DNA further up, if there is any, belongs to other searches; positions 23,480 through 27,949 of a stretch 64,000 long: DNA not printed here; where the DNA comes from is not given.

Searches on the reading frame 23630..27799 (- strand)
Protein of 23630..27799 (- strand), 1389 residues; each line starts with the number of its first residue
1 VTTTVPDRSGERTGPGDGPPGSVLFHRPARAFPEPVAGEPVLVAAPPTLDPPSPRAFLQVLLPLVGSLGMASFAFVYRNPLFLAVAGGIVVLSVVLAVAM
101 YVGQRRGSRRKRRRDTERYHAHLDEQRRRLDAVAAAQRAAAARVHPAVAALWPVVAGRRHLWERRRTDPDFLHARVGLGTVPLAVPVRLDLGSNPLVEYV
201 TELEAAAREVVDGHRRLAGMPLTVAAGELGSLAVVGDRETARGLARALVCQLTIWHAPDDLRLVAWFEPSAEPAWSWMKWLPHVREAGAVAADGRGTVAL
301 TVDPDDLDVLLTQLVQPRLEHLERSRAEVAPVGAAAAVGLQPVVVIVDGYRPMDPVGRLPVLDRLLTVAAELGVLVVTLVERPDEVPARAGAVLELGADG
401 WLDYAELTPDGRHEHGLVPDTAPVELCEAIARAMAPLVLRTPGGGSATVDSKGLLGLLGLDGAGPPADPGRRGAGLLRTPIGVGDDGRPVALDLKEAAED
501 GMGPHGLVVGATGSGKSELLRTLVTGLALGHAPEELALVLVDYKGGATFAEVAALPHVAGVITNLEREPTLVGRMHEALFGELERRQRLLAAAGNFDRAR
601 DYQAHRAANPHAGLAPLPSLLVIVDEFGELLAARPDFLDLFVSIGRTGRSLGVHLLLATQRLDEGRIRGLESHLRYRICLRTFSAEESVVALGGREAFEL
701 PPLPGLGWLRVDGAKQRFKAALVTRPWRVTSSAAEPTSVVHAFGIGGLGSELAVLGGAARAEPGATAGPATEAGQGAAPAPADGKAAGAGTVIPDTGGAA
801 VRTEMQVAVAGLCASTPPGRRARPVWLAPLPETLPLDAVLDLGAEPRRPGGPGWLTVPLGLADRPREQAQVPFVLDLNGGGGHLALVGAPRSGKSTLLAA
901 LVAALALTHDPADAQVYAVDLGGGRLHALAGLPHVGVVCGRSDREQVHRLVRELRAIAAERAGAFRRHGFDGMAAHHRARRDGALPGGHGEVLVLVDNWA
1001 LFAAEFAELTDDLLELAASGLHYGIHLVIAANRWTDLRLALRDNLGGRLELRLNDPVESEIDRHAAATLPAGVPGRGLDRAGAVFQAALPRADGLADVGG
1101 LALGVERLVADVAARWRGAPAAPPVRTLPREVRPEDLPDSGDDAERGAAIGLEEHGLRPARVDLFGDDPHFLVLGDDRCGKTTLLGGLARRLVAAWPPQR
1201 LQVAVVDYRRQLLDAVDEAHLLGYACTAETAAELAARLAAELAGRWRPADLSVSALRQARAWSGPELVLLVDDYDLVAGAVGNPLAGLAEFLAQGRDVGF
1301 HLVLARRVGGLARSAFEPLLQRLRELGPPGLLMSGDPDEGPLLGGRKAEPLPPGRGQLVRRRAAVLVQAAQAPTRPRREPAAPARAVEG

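Call 3: search_protein_families(library=pfam, proteins=[window:23630-27799:-], max_evalue=0.01)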
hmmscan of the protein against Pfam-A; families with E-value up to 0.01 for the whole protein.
window:23630-27799:- (1389 aa): 16 families
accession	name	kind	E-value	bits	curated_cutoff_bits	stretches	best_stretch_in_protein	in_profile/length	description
PF01580.24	FtsK_SpoIIIE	-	6e-74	248.6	24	3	479-662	18-219/221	FtsK/SpoIIIE family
PF13401.12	AAA_22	-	7.7e-12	46.1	27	0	505-646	7-109/130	AAA domain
PF13191.12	AAA_16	-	3.6e-09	37.8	32.6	2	493-648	14-159/167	AAA ATPase domain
PF13555.12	AAA_29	-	1.8e-07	31.2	27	0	881-905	23-46/61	P-loop containing region of AAA domain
PF05729.18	NACHT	-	6.7e-07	29.7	26.7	0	507-539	4-37/167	NACHT domain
PF25199.1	nSTAND_NTPase5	-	6.3e-06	26.5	34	0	496-532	34-67/145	Novel STAND NTPase 5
PF01935.23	DUF87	-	1e-05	26.2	23.2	1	486-542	10-59/220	Helicase HerA, central domain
PF13238.12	AAA_18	-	2.1e-05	25.4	29.4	0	885-959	2-68/128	AAA domain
PF20703.3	nSTAND1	-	6.9e-05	23.1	27.1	0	506-634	36-131/379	Novel STAND NTPase 1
PF00005.33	ABC_tran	-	0.00023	22.2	25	0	881-905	11-35/137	ABC transporter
PF01926.29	MMR_HSR1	-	0.00034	21.1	21.9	0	884-910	2-28/113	50S ribosome-binding GTPase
PF13481.12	AAA_25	-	0.00038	20.6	27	0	881-912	33-63/195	AAA domain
PF00910.28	RNA_helicase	-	0.002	19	21.5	0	886-917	3-35/105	RNA helicase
PF01637.24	ATPase_2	-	0.0026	18.1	33.2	0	493-526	10-43/225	ATPase domain predominantly from Archaea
PF13173.12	AAA_14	-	0.0033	17.9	27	0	884-906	5-27/129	AAA domain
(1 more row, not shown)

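Call 4: search_protein_families(library=ncbifam, proteins=[window:23630-27799:-], max_evalue=0.01)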
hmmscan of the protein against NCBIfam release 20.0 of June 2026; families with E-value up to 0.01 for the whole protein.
window:23630-27799:- (1389 aa): 12 families
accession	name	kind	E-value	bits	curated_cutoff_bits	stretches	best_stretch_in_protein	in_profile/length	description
TIGR03925.1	T7SS_EccC_b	equivalog_domain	5.9e-217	721.4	346.55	2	819-1369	14-563/564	type VII secretion protein EccCb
TIGR03924.1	T7SS_EccC_a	equivalog_domain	5.6e-208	692.9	509.15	2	44-726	2-672/673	type VII secretion protein EccCa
TIGR03928.1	T7_EssCb_Firm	equivalog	4e-141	472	778.4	2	25-711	6-671/1296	type VII secretion protein EssC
NF007615.0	PRK10263.1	equivalog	2.6e-10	38.7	1566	1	502-678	1009-1202/1355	DNA translocase FtsK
TIGR02323.1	CP_lyasePhnK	equivalog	0.001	18.6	302.85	0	881-908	27-54/239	phosphonate C-P lyase system protein PhnK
NF041017.1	DNA_import_CedB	equivalog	0.001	17.8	700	0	502-545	274-314/590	DNA import protein CedB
TIGR03743.1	SXT_TraD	subfamily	0.0025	16.3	366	0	482-546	159-214/636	conjugative transfer system coupling protein TraD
NF010068.0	PRK13548.1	equivalog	0.003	16.7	261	0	881-908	31-58/261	heme ABC transporter ATP-binding protein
NF010404.0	PRK13830.1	subfamily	0.0035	15.1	810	0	872-925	446-497/818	conjugal transfer protein TrbE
TIGR03420.1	DnaA_homol_Hda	equivalog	0.0071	15.9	194.8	0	882-908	39-65/226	DnaA regulatory inactivator Hda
TIGR04520.1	ECF_ATPase_1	equivalog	0.0083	15.6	315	0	332-386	145-200/269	energy-coupling factor transporter ATPase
TIGR01166.1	cbiO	subfamily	0.0091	15.5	211.8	0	881-905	18-42/190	cobalt ABC transporter, ATP-binding protein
